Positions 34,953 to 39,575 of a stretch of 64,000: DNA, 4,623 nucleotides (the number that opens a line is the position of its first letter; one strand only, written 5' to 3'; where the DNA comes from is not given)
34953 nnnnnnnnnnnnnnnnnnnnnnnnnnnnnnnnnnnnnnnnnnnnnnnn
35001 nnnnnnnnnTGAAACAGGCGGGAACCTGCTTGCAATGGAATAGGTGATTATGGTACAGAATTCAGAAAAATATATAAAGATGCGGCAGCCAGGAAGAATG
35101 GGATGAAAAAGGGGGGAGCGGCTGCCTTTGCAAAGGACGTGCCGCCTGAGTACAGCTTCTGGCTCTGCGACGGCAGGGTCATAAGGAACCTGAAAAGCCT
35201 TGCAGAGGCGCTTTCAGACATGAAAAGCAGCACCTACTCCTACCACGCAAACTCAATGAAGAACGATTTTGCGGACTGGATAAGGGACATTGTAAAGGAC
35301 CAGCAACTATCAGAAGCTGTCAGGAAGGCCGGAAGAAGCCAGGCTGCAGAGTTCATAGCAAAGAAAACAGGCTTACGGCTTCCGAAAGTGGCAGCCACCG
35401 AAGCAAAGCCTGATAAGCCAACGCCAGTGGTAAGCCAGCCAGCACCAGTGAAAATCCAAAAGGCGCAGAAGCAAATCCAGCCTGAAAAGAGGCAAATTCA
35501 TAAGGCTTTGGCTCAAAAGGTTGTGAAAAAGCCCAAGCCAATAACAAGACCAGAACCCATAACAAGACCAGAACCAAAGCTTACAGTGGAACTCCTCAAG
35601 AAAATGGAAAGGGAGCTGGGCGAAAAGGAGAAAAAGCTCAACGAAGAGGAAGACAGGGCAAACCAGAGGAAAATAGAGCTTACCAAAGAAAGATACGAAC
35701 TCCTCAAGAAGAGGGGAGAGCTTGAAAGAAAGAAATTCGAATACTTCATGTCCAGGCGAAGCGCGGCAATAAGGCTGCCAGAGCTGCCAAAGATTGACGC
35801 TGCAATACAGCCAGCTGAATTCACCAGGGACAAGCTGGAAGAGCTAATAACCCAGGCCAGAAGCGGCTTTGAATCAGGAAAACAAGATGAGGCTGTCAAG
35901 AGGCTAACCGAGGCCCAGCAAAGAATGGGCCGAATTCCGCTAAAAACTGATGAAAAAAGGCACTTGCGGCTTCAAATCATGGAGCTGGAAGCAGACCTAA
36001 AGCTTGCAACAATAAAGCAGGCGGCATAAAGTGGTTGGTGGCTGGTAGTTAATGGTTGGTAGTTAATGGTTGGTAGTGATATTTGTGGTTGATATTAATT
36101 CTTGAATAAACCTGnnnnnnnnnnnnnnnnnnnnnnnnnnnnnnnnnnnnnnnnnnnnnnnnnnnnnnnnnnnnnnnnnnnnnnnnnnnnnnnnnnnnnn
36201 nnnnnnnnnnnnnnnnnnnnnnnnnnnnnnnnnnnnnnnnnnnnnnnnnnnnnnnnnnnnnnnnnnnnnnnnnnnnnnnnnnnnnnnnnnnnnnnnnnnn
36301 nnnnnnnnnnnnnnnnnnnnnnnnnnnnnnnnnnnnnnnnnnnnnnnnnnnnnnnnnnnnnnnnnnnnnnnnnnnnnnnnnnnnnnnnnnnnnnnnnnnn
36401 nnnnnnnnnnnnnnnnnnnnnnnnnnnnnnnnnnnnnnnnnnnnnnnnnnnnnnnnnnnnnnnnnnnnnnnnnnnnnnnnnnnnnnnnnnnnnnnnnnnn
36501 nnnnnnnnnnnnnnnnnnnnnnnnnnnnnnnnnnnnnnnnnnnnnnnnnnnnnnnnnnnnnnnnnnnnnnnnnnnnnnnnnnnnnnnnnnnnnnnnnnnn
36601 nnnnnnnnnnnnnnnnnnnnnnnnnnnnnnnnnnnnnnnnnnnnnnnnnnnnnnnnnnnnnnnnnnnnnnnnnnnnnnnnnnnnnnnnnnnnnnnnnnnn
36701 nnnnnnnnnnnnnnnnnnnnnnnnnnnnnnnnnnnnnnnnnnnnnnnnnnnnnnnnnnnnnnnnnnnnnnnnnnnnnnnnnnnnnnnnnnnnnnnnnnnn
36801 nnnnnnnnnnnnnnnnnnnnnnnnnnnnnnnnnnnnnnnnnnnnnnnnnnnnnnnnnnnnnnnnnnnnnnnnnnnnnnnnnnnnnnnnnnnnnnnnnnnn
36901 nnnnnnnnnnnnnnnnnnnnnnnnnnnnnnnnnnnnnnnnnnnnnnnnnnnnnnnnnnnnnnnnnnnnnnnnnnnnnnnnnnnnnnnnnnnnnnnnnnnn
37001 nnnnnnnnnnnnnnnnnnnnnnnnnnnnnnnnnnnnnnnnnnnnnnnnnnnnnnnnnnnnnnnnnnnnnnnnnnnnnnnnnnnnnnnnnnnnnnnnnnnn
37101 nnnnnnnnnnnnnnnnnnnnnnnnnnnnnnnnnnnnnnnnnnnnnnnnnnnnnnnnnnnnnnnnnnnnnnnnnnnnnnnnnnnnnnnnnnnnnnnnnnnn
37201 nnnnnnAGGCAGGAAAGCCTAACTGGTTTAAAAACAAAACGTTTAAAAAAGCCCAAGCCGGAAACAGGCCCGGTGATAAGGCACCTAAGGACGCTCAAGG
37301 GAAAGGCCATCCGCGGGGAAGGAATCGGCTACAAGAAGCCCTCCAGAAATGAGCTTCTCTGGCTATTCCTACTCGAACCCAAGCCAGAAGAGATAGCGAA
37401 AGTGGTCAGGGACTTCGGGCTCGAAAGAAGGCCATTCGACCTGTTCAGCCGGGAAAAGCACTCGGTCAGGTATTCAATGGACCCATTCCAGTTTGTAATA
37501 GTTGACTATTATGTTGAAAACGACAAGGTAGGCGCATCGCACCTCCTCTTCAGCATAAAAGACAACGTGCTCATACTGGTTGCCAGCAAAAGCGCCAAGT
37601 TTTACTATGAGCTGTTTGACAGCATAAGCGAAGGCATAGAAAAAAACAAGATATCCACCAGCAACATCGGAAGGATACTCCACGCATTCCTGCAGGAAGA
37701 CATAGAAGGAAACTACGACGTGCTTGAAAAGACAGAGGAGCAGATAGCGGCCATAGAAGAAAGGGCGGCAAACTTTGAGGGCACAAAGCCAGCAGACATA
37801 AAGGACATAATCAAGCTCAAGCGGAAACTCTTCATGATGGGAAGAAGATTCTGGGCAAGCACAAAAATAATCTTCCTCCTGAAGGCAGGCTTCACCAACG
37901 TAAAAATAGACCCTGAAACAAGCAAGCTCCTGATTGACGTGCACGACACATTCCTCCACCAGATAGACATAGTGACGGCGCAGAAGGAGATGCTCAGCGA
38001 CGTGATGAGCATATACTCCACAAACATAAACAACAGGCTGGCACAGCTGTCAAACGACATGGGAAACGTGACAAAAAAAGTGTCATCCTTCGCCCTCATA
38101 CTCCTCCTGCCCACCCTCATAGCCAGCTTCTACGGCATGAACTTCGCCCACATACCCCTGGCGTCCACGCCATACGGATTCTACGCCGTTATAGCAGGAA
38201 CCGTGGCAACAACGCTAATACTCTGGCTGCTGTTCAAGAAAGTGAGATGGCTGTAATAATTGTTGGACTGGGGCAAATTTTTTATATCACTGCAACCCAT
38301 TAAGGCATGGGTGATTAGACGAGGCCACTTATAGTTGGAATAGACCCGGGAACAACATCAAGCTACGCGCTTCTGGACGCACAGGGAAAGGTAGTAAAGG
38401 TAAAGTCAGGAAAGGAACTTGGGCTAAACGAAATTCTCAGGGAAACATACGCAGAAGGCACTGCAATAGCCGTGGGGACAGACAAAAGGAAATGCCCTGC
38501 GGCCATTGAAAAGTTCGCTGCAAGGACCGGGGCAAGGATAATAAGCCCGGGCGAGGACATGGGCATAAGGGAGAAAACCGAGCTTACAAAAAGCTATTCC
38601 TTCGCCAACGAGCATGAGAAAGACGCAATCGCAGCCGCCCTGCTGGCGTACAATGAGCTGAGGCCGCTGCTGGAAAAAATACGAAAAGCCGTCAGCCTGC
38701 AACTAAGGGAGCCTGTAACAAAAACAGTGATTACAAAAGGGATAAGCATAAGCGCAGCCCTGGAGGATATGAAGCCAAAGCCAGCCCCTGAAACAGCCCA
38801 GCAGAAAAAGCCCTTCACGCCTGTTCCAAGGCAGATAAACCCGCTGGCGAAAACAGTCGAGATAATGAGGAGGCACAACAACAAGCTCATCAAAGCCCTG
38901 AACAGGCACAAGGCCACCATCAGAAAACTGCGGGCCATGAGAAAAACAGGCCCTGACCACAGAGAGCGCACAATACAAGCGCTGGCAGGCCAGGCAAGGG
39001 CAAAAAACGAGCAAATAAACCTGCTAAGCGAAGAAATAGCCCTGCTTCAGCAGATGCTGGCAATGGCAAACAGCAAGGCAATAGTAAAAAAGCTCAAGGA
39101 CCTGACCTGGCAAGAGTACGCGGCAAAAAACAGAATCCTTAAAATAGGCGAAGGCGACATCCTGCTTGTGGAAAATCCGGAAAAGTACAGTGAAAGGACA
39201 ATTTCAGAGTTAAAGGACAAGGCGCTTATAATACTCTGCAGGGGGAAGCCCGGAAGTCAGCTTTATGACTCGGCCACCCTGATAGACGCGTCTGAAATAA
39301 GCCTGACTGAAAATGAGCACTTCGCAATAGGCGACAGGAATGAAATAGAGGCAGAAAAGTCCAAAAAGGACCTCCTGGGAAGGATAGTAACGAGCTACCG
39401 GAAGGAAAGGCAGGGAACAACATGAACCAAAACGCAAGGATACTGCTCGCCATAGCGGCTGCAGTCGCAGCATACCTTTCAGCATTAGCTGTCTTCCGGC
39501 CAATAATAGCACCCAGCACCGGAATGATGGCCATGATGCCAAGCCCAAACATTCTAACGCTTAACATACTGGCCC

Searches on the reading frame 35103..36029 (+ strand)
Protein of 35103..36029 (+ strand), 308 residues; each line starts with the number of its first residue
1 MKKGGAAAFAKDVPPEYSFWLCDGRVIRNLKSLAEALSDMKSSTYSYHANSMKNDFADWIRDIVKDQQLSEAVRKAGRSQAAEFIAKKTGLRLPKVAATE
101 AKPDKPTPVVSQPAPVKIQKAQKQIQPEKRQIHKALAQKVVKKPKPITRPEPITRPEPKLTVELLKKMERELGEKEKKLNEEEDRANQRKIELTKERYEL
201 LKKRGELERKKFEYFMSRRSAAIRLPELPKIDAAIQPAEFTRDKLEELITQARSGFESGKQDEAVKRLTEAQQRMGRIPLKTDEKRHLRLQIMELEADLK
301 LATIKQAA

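Call 78: search_protein_families(library=pfam, proteins=[window:35103-36029:+], max_evalue=0.001)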
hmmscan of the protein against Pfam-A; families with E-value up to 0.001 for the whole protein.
window:35103-36029:+ (308 aa): 1 family
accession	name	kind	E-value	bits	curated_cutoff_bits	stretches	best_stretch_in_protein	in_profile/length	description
PF19027.5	DUF5752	-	0.00049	19.9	23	0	45-74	49-78/208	Family of unknown function (DUF5752)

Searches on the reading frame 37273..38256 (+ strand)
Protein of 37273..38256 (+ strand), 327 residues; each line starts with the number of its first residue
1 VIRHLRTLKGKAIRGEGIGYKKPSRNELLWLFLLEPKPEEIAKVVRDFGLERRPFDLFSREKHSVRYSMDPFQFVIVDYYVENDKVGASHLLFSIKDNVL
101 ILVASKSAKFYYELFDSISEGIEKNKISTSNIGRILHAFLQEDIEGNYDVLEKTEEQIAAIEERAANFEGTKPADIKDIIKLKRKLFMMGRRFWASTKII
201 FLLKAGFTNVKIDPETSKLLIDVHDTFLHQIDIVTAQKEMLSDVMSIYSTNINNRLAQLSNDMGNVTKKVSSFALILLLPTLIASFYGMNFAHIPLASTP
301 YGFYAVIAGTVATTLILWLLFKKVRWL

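Call 9: search_protein_families(library=pfam, proteins=[window:37273-38256:+], max_evalue=0.01)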
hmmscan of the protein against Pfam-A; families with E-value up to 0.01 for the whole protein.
window:37273-38256:+ (327 aa): 1 family
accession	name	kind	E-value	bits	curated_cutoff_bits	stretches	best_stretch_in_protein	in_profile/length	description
PF01544.23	CorA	-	1.2e-41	143.4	27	1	27-323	3-292/292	CorA-like Mg2+ transporter protein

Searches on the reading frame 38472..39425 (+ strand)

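Call 9: search_protein_families(library=pfam, proteins=[window:38472-39425:+], max_evalue=0.01)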
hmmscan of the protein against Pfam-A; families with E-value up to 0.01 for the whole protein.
window:38472-39425:+ (317 aa): 1 family
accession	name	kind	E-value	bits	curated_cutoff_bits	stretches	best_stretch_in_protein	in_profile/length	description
PF04312.18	DUF460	-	6.6e-12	45.7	28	1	2-56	81-135/135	Protein of unknown function (DUF460)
